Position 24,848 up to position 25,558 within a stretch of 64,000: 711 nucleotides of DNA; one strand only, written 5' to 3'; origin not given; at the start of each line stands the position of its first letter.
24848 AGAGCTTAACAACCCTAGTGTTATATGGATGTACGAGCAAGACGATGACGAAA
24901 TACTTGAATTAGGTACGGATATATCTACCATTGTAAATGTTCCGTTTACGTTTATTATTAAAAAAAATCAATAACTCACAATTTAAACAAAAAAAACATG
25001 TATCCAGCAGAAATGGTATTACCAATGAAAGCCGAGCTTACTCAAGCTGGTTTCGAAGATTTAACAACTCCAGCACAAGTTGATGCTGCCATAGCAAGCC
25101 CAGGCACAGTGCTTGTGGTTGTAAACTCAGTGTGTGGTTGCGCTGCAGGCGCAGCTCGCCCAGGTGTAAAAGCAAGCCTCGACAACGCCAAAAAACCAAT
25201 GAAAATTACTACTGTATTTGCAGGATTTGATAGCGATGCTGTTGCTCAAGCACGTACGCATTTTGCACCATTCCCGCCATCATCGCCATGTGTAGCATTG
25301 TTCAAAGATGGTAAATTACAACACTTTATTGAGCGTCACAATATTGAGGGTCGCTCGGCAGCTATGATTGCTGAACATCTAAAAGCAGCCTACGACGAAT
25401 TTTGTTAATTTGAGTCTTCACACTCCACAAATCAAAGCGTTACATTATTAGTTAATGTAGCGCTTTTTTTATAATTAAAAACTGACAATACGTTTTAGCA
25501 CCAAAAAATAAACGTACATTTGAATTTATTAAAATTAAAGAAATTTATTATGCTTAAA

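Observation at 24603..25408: SiaC-like DUF1987 gene paired with a bacilliredoxin (YphP/BrxA-like CGC) gene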

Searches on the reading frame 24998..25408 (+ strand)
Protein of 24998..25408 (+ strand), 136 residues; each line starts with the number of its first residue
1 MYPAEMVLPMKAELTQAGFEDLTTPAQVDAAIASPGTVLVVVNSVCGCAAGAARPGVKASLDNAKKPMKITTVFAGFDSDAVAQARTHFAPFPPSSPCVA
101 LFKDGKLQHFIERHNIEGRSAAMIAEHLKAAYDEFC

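Call 3: search_protein_families(library=pfam, proteins=[window:24998-25408:+], max_evalue=0.01)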
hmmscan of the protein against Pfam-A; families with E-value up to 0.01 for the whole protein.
window:24998-25408:+ (136 aa): 1 family
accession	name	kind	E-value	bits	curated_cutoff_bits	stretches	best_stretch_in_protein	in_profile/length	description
PF06491.16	Disulph_isomer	-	3.9e-60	202.3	25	1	2-136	1-136/136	Disulphide isomerase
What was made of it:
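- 24998..25408 (+): brx gene: BrxA/BrxB (YphP/YqiW) family bacilliredoxin, 136 aa, active site C46-G47-C48. PF06491 at E 4e-60 (call 3).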

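Call 4: search_protein_families(library=ncbifam, proteins=[window:24998-25408:+], max_evalue=0.01)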
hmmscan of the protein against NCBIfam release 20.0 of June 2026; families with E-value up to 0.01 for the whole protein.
window:24998-25408:+ (136 aa): 1 family
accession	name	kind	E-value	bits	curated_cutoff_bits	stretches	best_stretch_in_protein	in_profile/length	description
TIGR04191.1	YphP_YqiW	subfamily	2.1e-58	196.3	100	1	2-136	1-136/136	BrxA/BrxB family bacilliredoxin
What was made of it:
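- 24998..25408 (+): TIGR04191 at 196 bits against a cutoff of 100 (call 4).
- Checked: ORF 24998-25408 (+), 136 aa, matches PF06491 at E 3.9e-60 and TIGR04191 BrxA/BrxB at 196 bits against a cutoff of 100 (calls 3, 4).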

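Call 16: search_solved_structures(query=window:24998-25408:+, max_evalue=0.001, show_alignments=2)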
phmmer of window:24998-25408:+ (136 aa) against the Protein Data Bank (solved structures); distinct sequences matched with E-value up to 0.001: 2.
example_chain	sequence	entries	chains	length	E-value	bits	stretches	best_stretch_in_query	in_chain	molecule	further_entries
3fhk_A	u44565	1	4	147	1.9e-35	124.9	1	2-136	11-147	UPF0403 protein yphP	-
7rzb_A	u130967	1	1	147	5.2e-25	91.2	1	2-136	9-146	Bacillithiol system oxidoreductase, YphP/YqiW family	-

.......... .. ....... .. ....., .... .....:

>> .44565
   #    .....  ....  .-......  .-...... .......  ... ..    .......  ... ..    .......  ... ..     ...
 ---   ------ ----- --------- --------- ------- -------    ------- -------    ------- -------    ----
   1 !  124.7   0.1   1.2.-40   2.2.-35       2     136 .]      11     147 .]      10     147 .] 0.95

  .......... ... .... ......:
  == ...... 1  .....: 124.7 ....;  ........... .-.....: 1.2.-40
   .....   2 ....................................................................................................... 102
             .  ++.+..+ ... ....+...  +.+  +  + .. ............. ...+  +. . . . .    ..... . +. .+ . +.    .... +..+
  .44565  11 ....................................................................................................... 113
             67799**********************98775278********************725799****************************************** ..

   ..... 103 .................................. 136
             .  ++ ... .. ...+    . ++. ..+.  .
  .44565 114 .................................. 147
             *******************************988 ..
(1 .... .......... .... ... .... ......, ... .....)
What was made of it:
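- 24998..25408 (+): 3FHK at E 1.9e-35 and 7RZB at E 5e-25 (call 16).
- Closest known: BrxA. Same: Identical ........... active-site segment and the conserved C-terminal DxxC (calls 4, 16).
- Checked: It carries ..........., identical to B. subtilis YphP (3FHK, E 1.9e-35, call 16).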

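Call 18: find_homologous_proteins(query=window:24998-25408:+, max_evalue=1e-20)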
Query window:24998-25408:+ (136 aa): 8000 proteins with E <= 1e-20 among 8000 candidates; the best 120 are listed.
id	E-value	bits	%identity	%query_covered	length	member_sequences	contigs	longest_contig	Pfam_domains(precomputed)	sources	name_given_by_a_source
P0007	2.5e-84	298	100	100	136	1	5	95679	PF06491.17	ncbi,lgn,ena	-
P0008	2.5e-80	285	96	100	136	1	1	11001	PF06491.17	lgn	-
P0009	4.6e-78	277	93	100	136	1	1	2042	PF06491.17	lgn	-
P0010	1.2e-77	276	93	100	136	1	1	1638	PF06491.17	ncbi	-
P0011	3.2e-77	275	93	100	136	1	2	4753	PF06491.17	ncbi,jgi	ncbi:MAG: BrxA/BrxB family bacilliredoxin [Bacteroidia bacterium]|jgi:putative YphP/YqiW family baci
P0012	4.2e-77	274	93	100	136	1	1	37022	PF06491.17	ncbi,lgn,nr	ncbi:MAG: BrxA/BrxB family bacilliredoxin [Bacteroidia bacterium]|nr:BrxA/BrxB family bacilliredoxin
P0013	7.6e-73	260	87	100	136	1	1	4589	PF06491.17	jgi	jgi:putative YphP/YqiW family bacilliredoxin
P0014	7.2e-70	251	82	100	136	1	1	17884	PF06491.17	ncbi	-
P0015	1.3e-68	247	80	100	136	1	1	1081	PF06491.17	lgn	-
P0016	2.2e-68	246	78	100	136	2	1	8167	PF06491.17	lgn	-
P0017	5.3e-68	245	79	100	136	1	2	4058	PF06491.17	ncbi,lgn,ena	-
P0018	1.3e-66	240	79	100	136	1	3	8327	PF06491.17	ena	-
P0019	1.4e-66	240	81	100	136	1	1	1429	PF06491.17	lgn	-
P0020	1.9e-66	240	79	100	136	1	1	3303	PF06491.17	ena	-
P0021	2.7e-66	239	79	100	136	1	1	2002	PF06491.17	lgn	-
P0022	5.0e-66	238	78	100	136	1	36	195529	PF06491.17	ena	-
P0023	6.5e-66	238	77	100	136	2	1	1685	PF06491.17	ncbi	-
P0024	1.3e-65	237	78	100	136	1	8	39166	PF06491.17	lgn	-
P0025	1.3e-65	237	77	100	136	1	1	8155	PF06491.17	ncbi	-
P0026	1.7e-65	237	77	100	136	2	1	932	PF06491.17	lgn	-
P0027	1.7e-65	237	77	100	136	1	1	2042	PF06491.17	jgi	jgi:putative YphP/YqiW family bacilliredoxin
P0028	2.6e-65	236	77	100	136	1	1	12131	PF06491.17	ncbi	-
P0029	2.6e-65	236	77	100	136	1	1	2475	PF06491.17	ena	-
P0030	3.1e-65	236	79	100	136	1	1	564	PF06491.17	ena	-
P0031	4.0e-65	235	77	100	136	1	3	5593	PF06491.17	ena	-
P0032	4.1e-65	235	77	100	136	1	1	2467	PF06491.17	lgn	-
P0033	4.1e-65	235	77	100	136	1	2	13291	PF06491.17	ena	-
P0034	4.4e-65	235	76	100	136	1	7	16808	PF06491.17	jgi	jgi:putative YphP/YqiW family bacilliredoxin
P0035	6.2e-65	235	76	100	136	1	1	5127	PF06491.17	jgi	jgi:putative YphP/YqiW family bacilliredoxin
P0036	9.1e-65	234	76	100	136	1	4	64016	PF06491.17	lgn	-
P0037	1.1e-64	234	75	100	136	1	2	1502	PF06491.17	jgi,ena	jgi:putative YphP/YqiW family bacilliredoxin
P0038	1.1e-64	234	76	100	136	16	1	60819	PF06491.17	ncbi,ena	-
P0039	1.1e-64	234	76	100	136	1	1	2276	PF06491.17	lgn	-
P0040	1.5e-64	234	76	100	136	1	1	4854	PF06491.17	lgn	-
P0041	1.6e-64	234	76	100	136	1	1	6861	PF06491.17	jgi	jgi:putative YphP/YqiW family bacilliredoxin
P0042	1.7e-64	233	76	100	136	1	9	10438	PF06491.17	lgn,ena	-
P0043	1.8e-64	233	76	100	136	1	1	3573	PF06491.17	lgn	-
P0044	2.0e-64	233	76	100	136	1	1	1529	PF06491.17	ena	-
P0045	2.3e-64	233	75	100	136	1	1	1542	PF06491.17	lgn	-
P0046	2.5e-64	233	77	100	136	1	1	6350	PF06491.17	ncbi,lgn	-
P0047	3.1e-64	233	76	100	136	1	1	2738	PF06491.17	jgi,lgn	jgi:putative YphP/YqiW family bacilliredoxin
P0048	3.3e-64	233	77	100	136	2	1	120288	PF06491.17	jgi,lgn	jgi:putative YphP/YqiW family bacilliredoxin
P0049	3.5e-64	232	76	100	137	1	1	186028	PF06491.17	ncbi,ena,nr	ncbi:MAG: hypothetical protein FD123_1931 [Bacteroidetes bacterium]|nr:MAG: hypothetical protein FD1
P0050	4.3e-64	232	75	100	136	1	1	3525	PF06491.17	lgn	-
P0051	4.4e-64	232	77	100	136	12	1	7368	PF06491.17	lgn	-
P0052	4.4e-64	232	76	100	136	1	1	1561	PF06491.17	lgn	-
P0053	4.5e-64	232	75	100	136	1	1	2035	PF06491.17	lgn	-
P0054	4.6e-64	232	76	100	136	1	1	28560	PF06491.17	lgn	-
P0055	4.6e-64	232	76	100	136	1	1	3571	PF06491.17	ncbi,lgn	-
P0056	6.1e-64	232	76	100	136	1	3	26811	PF06491.17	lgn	-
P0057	6.2e-64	232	75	100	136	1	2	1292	PF06491.17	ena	-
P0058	6.2e-64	232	77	100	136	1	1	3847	PF06491.17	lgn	-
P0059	6.2e-64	232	76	100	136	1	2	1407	PF06491.17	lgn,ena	-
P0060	6.2e-64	232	76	100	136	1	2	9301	PF06491.17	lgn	-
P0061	6.3e-64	232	76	100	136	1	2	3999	PF06491.17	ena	-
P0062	6.3e-64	232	76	100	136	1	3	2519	PF06491.17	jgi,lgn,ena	-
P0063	6.4e-64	232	76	100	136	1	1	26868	PF06491.17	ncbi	-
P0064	6.6e-64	232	76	100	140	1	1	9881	PF06491.17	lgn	-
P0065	7.0e-64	231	76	100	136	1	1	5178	PF06491.17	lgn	-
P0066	8.5e-64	231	76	100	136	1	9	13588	PF06491.17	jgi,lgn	jgi:putative YphP/YqiW family bacilliredoxin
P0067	8.5e-64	231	77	100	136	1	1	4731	PF06491.17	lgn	-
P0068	8.6e-64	231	76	100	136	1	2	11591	PF06491.17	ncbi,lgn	-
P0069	9.0e-64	231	76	100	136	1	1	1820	PF06491.17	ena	-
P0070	1.1e-63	231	77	100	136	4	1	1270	PF06491.17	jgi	-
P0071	1.2e-63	231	76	100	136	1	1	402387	PF06491.17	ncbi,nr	ncbi:MAG: BrxA/BrxB family bacilliredoxin [Sphingobacteriaceae bacterium]|nr:BrxA/BrxB family bacill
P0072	1.2e-63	231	76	100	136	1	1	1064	PF06491.17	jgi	-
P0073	1.3e-63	231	76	100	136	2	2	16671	PF06491.17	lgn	-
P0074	1.6e-63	230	76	100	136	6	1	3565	PF06491.17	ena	-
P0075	1.6e-63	230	77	100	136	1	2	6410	PF06491.17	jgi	jgi:putative YphP/YqiW family bacilliredoxin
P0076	1.6e-63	230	75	100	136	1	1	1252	PF06491.17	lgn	-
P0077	1.6e-63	230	75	100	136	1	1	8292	PF06491.17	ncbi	-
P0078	1.7e-63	230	76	100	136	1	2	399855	PF06491.17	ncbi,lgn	-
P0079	1.9e-63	230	76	100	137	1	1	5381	PF06491.17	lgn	-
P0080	2.0e-63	230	76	100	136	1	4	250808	PF06491.17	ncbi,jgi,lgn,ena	jgi:putative YphP/YqiW family bacilliredoxin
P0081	2.2e-63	230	76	100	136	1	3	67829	PF06491.17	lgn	-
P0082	2.2e-63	230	75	100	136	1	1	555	PF06491.17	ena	-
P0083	2.3e-63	230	76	100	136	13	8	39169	PF06491.17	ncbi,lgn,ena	-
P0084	2.4e-63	230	76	100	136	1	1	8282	PF06491.17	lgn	-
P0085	2.5e-63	230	76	100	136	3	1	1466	PF06491.17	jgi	jgi:putative YphP/YqiW family bacilliredoxin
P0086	3.0e-63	229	76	100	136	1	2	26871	PF06491.17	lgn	-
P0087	3.0e-63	229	76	100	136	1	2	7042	PF06491.17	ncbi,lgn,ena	-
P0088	3.0e-63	229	76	100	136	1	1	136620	PF06491.17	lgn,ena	-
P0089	3.1e-63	229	76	100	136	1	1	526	PF06491.17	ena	-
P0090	3.1e-63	229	76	100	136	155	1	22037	PF06491.17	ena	-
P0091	3.2e-63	229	78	100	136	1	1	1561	PF06491.17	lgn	-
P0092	3.2e-63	229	74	100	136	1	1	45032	PF06491.17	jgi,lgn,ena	-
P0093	3.2e-63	229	75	100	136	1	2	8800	PF06491.17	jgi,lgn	-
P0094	3.3e-63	229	76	100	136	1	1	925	PF06491.17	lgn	-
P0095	3.4e-63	229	75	100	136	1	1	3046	PF06491.17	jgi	-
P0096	3.4e-63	229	75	100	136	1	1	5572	PF06491.17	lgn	-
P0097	3.4e-63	229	77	100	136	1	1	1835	PF06491.17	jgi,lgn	jgi:putative YphP/YqiW family bacilliredoxin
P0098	3.5e-63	229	75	100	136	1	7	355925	PF06491.17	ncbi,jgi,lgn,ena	-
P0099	3.6e-63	229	76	100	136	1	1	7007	PF06491.17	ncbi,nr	ncbi:MAG: BrxA/BrxB family bacilliredoxin [Bacteroidetes bacterium]|nr:BrxA/BrxB family bacilliredox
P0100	4.2e-63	229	76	100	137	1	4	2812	PF06491.17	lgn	-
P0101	4.6e-63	229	76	100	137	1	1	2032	PF06491.17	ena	-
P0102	4.7e-63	229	76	100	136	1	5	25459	PF06491.17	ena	-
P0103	4.7e-63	229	76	100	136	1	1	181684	PF06491.17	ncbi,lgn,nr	ncbi:MAG: BrxA/BrxB family bacilliredoxin [Bacteroidetes bacterium]|nr:BrxA/BrxB family bacilliredox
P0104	4.8e-63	229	75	100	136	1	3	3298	PF06491.17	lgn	-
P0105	4.8e-63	229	76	100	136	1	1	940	PF06491.17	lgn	-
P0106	5.6e-63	229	77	100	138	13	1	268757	PF06491.17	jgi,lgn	jgi:putative YphP/YqiW family bacilliredoxin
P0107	5.9e-63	228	74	100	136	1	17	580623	PF06491.17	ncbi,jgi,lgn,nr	ncbi:MAG TPA: BrxA/BrxB family bacilliredoxin [Bacteroidia bacterium]|nr:BrxA/BrxB family bacillired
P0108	6.0e-63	228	76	100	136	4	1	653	PF06491.17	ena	-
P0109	6.1e-63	228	76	100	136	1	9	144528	PF06491.17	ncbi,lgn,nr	ncbi:MAG: BrxA/BrxB family bacilliredoxin [Sediminibacterium sp.]|nr:BrxA/BrxB family bacilliredoxin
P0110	6.5e-63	228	75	100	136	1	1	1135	PF06491.17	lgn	-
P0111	6.8e-63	228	76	100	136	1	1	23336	PF06491.17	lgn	-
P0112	6.9e-63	228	76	100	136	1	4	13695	PF06491.17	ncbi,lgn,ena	-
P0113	7.6e-63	228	75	100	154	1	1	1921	PF06491.17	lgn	-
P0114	8.0e-63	228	74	100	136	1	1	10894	PF06491.17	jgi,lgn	jgi:putative YphP/YqiW family bacilliredoxin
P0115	8.0e-63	228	75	100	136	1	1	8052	PF06491.17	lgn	-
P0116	8.1e-63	228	75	100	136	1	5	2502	PF06491.17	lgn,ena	-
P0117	8.2e-63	228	74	100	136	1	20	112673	PF06491.17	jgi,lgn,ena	-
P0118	8.5e-63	228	75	100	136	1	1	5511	PF06491.17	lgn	-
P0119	8.5e-63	228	76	100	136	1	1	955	PF06491.17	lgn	-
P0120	8.5e-63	228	76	100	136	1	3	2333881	PF06491.17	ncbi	-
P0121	8.5e-63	228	75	100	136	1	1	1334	PF06491.17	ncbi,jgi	jgi:putative YphP/YqiW family bacilliredoxin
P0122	8.6e-63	228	76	100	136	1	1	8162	PF06491.17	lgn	-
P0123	8.7e-63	228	75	100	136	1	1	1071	PF06491.17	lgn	-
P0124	8.8e-63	228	76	100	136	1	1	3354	PF06491.17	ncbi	ncbi:MAG: BrxA/BrxB family bacilliredoxin [Bacteroidota bacterium]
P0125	9.2e-63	228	76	100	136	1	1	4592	PF06491.17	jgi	jgi:putative YphP/YqiW family bacilliredoxin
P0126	9.6e-63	228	75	100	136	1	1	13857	PF06491.17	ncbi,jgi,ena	jgi:putative YphP/YqiW family bacilliredoxin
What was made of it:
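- Tried and rejected: I rejected this: the protein sits within the tight Bacteroidota Brx cluster (call 18), and in my judgement the high GC reflects its Ala/Gly/Pro-rich, highly constrained sequence.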

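Call 19: find_encoding_contigs(protein=P0014, flank=6000, max_places=2)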
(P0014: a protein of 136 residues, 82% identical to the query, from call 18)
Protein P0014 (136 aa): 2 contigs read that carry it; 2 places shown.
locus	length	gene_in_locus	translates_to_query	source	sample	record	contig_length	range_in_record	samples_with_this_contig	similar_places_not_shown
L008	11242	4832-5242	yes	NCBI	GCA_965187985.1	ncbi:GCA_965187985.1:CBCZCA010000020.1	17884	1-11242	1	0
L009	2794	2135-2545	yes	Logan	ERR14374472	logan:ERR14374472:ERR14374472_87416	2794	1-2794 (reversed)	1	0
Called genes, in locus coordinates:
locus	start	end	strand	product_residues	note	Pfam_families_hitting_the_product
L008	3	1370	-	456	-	?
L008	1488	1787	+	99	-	-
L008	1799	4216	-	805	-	PF01578:Cytochrom_C_asm, PF16327:CcmF_C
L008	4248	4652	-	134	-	PF03100:CcmE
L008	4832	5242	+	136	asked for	PF06491:Disulph_isomer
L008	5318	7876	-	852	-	PF02861:Clp_N, PF13191:AAA_16 (weak), PF00004:AAA, PF17871:AAA_lid_9, PF00004:AAA, PF07724:AAA_2, PF07728:AAA_5, PF10431:ClpB_D2-small, +9 more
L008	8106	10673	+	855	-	PF00521:DNA_topoisoIV, PF03989:DNA_gyraseA_C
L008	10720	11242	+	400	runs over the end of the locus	PF07719:TPR_2 (faint), PF13428:TPR_14 (faint), PF14559:TPR_19 (faint), PF13431:TPR_17 (faint), PF13432:TPR_16 (faint), PF13414:TPR_11 (weak)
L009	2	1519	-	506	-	?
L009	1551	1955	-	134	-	PF03100:CcmE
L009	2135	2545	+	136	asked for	PF06491:Disulph_isomer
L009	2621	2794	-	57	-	?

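Call 20: find_encoding_contigs(protein=P0022, flank=6000, max_places=2)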
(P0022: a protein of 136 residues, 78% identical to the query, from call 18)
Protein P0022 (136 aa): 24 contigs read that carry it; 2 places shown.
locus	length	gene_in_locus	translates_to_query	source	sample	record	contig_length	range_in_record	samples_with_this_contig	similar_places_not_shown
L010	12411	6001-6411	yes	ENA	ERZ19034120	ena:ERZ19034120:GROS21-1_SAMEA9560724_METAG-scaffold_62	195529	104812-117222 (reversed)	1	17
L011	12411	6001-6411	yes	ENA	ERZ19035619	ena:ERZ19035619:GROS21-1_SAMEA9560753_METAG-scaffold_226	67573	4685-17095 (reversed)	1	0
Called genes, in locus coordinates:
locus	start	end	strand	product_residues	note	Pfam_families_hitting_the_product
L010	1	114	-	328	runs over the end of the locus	-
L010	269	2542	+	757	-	PF07719:TPR_2 (faint), PF13176:TPR_7 (faint), PF13424:TPR_12, PF17874:TPR_MalT, PF13424:TPR_12, PF00515:TPR_1 (weak), PF13424:TPR_12, PF07228:SpoIIE, +3 more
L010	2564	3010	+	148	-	PF00383:dCMP_cyt_deam_1, PF14437:MafB19-deam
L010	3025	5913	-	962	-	PF00675:Peptidase_M16, PF05193:Peptidase_M16_C, PF00675:Peptidase_M16, PF05193:Peptidase_M16_C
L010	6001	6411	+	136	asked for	PF06491:Disulph_isomer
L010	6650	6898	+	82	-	PF18962:Por_Secre_tail (faint)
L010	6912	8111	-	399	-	-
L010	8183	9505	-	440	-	PF00324:AA_permease, PF13520:AA_permease_2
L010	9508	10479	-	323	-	PF01551:Peptidase_M23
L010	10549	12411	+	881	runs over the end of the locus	PF01411:tRNA-synt_2c, PF07973:tRNA_SAD, PF02272:DHHA1 (weak)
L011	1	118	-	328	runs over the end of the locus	-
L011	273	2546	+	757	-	PF07719:TPR_2 (faint), PF13176:TPR_7 (faint), PF13424:TPR_12, PF17874:TPR_MalT, PF13424:TPR_12, PF00515:TPR_1 (weak), PF13424:TPR_12, PF07228:SpoIIE, +3 more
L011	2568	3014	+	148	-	PF00383:dCMP_cyt_deam_1, PF14437:MafB19-deam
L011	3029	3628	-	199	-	PF05193:Peptidase_M16_C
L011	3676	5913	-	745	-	-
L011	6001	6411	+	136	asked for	PF06491:Disulph_isomer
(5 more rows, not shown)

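Call 21: find_encoding_contigs(protein=P0120, flank=6000, max_places=2)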
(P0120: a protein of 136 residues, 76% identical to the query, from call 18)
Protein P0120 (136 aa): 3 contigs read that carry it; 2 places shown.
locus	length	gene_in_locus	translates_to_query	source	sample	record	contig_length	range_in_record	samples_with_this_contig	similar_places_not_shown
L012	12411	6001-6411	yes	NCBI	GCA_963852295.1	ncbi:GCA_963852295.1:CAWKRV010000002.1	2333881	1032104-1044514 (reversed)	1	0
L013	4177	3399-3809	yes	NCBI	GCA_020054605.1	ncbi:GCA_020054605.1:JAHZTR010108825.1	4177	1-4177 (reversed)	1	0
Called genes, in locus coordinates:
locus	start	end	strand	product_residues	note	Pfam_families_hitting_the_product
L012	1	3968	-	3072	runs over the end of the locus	PF23585:DUF7137 (faint), PF06832:BiPBP_C (faint), PF13573:SprB, PF00801:PKD (weak), PF13585:CHU_C, PF18911:PKD_4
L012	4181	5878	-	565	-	PF06739:SBBP (faint)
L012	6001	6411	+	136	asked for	PF06491:Disulph_isomer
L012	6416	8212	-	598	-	-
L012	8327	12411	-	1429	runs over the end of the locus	PF04997:RNA_pol_Rpb1_1, PF00623:RNA_pol_Rpb1_2, PF04983:RNA_pol_Rpb1_3, PF05000:RNA_pol_Rpb1_4, PF04998:RNA_pol_Rpb1_5, PF01333:Apocytochr_F_C (faint), PF25984:BSH_YknX (faint)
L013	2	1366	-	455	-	?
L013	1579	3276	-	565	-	PF06739:SBBP (faint)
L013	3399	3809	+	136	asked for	PF06491:Disulph_isomer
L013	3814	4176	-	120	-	?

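Call 35: find_related_loci(query=window:24998-25408:+, collection=metagenome_contigs, flank=4000)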
Query window:24998-25408:+ (136 aa) in metagenome_contigs; peptide patterns used: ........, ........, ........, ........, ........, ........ (x = any residue, [..] = any of these).
600 stretches matched a pattern (row limit reached: there are more); 28 encode a relative of the query (tblastn E <= 1e-3); 28 distinct loci.
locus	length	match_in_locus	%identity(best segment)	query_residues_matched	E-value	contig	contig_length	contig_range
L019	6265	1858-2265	77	1-136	7e-71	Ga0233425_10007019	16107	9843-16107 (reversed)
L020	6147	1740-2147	74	1-136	2e-70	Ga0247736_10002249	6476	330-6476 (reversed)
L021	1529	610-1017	76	1-136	2e-73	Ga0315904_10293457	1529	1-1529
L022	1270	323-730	77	1-136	3e-74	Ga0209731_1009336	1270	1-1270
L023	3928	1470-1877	75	1-136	8e-70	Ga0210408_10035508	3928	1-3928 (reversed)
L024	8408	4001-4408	76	1-136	7e-70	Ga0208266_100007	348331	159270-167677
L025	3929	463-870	75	1-136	2e-69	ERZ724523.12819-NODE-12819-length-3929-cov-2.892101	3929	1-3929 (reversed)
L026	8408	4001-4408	74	1-136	6e-69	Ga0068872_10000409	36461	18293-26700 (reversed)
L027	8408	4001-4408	74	1-136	7e-69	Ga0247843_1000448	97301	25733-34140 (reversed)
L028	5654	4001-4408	74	1-136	1e-68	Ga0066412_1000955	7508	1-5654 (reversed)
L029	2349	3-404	74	3-136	8e-68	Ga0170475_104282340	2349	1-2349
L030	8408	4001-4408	73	1-136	3e-66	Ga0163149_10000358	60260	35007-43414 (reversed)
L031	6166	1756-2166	63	1-136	7e-58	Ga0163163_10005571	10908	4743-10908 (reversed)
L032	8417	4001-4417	65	1-136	6e-56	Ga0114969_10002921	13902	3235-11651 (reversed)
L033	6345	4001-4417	65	1-136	6e-56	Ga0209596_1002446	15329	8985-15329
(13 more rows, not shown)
